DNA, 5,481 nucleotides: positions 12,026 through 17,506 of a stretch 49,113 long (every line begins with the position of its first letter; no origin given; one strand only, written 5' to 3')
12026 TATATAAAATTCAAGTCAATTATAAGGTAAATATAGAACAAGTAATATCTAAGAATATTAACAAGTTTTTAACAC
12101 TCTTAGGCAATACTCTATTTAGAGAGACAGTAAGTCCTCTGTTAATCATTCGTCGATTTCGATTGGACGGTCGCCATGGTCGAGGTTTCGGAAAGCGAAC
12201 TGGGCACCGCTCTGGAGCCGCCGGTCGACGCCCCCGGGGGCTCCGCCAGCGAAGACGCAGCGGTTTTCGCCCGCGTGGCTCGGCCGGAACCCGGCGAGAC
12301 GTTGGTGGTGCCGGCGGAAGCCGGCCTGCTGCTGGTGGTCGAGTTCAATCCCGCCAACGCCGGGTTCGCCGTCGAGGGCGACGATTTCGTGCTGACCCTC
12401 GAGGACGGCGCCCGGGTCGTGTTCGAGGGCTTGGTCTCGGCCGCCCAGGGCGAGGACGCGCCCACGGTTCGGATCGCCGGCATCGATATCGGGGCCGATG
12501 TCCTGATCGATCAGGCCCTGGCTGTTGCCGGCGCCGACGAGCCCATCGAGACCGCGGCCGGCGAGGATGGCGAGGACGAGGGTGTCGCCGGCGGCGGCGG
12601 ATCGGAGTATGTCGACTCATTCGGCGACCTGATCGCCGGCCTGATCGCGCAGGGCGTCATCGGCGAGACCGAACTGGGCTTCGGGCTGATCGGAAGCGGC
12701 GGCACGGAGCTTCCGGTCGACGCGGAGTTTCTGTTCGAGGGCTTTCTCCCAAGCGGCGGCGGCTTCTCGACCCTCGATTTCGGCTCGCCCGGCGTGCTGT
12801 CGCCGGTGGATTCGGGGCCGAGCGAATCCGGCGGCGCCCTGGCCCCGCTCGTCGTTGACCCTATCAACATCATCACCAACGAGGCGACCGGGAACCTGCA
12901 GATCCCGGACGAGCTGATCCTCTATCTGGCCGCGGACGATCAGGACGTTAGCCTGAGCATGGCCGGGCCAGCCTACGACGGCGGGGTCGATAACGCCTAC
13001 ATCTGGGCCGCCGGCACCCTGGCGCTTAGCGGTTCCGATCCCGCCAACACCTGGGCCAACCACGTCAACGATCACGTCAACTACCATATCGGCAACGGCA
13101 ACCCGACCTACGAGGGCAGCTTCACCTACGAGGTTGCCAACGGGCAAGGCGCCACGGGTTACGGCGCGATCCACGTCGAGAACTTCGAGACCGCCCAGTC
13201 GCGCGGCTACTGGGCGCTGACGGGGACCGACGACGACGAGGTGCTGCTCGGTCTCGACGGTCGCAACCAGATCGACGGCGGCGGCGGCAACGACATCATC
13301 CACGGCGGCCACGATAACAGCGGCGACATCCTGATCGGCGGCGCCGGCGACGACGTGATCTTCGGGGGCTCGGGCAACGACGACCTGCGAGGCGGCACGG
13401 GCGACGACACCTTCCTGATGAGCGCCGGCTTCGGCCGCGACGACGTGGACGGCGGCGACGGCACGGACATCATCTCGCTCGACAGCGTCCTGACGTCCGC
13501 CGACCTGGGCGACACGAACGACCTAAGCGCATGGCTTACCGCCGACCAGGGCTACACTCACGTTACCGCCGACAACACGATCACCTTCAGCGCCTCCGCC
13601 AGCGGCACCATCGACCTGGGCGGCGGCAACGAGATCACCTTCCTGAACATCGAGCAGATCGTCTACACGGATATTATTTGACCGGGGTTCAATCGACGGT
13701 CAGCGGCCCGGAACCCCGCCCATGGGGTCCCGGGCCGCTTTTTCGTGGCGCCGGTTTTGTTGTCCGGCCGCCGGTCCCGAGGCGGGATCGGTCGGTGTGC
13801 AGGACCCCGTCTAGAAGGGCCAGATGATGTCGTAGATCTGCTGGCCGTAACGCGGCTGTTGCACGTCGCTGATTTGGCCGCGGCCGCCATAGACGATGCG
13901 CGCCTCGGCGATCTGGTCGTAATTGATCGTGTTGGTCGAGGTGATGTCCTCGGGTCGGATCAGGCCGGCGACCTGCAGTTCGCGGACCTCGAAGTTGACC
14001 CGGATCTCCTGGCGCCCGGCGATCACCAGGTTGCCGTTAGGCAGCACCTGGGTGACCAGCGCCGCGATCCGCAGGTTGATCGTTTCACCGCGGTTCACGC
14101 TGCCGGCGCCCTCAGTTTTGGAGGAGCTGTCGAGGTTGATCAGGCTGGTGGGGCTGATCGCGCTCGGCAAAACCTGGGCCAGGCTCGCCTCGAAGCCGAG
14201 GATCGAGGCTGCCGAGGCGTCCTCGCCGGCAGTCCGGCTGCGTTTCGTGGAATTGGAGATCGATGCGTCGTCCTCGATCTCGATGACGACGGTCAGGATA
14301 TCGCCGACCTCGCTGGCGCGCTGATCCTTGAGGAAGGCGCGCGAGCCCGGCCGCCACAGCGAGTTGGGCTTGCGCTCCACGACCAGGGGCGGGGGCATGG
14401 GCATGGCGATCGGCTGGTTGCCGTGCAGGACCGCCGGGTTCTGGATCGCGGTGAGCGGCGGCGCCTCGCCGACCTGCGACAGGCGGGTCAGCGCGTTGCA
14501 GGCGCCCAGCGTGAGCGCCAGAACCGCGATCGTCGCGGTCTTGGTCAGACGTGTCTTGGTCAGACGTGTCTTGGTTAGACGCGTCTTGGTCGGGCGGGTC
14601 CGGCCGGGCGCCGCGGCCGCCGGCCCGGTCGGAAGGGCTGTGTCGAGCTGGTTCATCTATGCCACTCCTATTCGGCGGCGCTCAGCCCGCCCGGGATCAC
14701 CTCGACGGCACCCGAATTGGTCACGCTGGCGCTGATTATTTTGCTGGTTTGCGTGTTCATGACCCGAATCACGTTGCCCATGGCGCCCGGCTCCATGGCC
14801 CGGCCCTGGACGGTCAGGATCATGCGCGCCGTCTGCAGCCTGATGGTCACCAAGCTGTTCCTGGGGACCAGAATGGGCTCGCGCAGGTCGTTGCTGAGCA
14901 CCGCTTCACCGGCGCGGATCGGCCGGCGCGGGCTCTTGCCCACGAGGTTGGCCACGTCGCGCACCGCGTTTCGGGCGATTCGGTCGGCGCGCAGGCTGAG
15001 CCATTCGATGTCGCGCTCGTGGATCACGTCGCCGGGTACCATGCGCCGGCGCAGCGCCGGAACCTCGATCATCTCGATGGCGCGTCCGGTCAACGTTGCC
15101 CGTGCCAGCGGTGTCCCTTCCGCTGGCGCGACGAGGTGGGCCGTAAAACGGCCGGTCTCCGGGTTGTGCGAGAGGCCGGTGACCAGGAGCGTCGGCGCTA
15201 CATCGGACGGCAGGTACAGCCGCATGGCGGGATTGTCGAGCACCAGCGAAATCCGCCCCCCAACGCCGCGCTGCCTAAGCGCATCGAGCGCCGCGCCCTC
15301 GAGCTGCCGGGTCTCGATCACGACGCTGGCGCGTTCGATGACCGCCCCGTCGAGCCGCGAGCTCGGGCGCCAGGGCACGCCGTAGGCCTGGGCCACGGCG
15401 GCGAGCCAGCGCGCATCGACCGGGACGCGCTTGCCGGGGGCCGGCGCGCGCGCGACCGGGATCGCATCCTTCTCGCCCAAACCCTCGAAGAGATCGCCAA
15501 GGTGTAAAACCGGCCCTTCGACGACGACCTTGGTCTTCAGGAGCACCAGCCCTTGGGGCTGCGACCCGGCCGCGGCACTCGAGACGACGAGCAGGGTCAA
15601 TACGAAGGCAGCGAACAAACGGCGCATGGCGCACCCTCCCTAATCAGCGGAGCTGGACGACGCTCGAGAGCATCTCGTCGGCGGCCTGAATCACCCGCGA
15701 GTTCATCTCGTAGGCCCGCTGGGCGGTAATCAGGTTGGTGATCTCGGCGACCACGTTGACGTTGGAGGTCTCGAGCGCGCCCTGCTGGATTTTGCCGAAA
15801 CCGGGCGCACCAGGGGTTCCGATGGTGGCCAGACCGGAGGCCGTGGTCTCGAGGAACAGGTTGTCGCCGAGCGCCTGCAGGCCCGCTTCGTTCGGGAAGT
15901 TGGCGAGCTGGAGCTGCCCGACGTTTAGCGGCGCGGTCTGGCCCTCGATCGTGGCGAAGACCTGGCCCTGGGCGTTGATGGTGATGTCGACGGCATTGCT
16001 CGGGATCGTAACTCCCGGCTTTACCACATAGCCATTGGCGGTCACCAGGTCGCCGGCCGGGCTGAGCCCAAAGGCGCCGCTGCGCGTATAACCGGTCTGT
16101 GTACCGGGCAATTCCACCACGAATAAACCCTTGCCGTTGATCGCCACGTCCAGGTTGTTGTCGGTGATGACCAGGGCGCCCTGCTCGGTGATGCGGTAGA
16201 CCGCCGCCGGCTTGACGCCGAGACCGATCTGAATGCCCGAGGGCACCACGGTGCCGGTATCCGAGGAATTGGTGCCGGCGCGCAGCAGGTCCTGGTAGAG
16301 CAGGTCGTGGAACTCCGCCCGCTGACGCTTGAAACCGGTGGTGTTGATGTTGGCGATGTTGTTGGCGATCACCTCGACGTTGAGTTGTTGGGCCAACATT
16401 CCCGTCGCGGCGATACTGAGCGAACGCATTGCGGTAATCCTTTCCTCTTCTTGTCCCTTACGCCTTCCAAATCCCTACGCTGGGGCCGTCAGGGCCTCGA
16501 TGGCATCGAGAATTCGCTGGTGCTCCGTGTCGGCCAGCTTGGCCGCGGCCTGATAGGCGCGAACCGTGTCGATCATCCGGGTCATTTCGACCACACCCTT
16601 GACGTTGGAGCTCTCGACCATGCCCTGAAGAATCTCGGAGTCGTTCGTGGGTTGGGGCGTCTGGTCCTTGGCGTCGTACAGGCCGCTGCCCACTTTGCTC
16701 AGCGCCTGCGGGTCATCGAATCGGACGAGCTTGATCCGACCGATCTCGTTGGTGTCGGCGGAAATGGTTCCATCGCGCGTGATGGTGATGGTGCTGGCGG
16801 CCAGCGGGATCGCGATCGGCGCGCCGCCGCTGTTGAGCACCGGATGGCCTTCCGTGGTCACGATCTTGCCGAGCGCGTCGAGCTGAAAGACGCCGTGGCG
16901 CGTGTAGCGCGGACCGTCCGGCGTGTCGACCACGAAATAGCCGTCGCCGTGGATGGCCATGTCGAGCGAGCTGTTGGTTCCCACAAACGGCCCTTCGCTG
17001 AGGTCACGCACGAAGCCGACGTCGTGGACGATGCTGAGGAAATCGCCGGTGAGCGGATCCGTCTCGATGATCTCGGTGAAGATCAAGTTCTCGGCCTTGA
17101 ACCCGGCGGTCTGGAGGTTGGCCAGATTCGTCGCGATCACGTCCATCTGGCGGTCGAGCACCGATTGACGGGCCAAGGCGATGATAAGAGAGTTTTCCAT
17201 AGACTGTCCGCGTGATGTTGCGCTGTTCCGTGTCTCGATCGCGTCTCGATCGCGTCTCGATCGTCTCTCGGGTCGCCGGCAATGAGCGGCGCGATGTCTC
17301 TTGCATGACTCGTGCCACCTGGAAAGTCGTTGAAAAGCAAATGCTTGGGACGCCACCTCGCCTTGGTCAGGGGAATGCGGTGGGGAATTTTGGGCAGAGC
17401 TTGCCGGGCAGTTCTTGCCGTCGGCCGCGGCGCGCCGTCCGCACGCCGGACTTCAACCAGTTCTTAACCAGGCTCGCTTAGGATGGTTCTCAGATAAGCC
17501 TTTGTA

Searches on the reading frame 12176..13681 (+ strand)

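Call 15: search_protein_families(library=pfam, proteins=[window:12176-13681:+], max_evalue=0.001)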
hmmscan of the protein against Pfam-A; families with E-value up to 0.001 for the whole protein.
window:12176-13681:+ (501 aa): 1 family
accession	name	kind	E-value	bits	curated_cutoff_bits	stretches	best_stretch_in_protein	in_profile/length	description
PF00353.25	HemolysinCabind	-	1.9e-09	37.7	23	2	382-412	5-35/36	RTX calcium-binding nonapeptide repeat (4 copies)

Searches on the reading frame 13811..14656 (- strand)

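Call 15: search_protein_families(library=pfam, proteins=[window:13811-14656:-], max_evalue=0.001)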
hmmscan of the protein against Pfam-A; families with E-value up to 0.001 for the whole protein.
window:13811-14656:- (281 aa): 1 family
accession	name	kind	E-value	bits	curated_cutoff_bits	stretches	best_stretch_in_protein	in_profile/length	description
PF02107.21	FlgH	-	7.6e-58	195.4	27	1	95-280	2-172/172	Flagellar L-ring protein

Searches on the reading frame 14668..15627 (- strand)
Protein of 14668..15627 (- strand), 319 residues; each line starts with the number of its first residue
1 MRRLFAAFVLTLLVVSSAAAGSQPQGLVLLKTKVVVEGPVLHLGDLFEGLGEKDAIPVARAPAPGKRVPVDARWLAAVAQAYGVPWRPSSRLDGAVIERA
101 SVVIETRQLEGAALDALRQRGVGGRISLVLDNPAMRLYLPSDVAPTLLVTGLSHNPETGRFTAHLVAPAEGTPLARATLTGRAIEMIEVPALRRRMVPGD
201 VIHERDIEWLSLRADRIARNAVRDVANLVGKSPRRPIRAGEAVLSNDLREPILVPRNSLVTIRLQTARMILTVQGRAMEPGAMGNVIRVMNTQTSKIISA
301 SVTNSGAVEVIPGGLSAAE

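Call 15: search_protein_families(library=pfam, proteins=[window:14668-15627:-], max_evalue=0.001)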
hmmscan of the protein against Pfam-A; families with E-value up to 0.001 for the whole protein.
window:14668-15627:- (319 aa): 2 families
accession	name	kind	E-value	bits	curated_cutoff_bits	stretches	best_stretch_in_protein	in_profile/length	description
PF13144.11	ChapFlgA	-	1.5e-26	93.2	23.8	1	189-310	3-122/122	Chaperone for flagella basal body P-ring formation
PF08666.17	SAF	-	1.5e-05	25.8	21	1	189-249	3-63/63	SAF domain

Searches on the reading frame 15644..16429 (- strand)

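Call 15: search_protein_families(library=pfam, proteins=[window:15644-16429:-], max_evalue=0.001)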
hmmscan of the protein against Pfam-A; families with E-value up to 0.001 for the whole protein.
window:15644-16429:- (261 aa): 3 families
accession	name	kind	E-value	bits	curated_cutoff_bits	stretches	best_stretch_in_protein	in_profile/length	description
PF22692.1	LlgE_F_G_D1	-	2.7e-22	79.1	27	1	96-159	1-64/64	Flagellar hook protein FlgE/F/G D1 domain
PF06429.18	Flg_bbr_C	-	6.2e-22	77.3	23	1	215-260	1-46/46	Flagellar basal body rod FlgEFG protein C-terminal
PF00460.25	Flg_bb_rod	-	2.9e-11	43.5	20.7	1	5-34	2-31/31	Flagella basal body rod protein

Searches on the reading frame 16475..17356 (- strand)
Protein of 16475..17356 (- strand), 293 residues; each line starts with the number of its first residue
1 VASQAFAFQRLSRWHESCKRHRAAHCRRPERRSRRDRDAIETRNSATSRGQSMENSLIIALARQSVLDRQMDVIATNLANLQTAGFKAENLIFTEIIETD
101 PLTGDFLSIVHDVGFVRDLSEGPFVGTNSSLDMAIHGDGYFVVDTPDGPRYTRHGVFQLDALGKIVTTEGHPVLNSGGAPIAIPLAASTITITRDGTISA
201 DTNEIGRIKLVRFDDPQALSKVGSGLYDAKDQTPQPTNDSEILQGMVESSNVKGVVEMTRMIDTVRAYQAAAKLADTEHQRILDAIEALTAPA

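Call 15: search_protein_families(library=pfam, proteins=[window:16475-17356:-], max_evalue=0.001)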
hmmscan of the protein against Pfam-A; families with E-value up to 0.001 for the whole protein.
window:16475-17356:- (293 aa): 3 families
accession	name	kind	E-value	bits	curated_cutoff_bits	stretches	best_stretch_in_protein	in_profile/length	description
PF22692.1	LlgE_F_G_D1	-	4.1e-18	65.7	27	1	134-200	1-64/64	Flagellar hook protein FlgE/F/G D1 domain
PF06429.18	Flg_bbr_C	-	4.6e-12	45.7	23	1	244-281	2-39/46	Flagellar basal body rod FlgEFG protein C-terminal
PF00460.25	Flg_bb_rod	-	7.7e-05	23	20.7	1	64-87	8-31/31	Flagella basal body rod protein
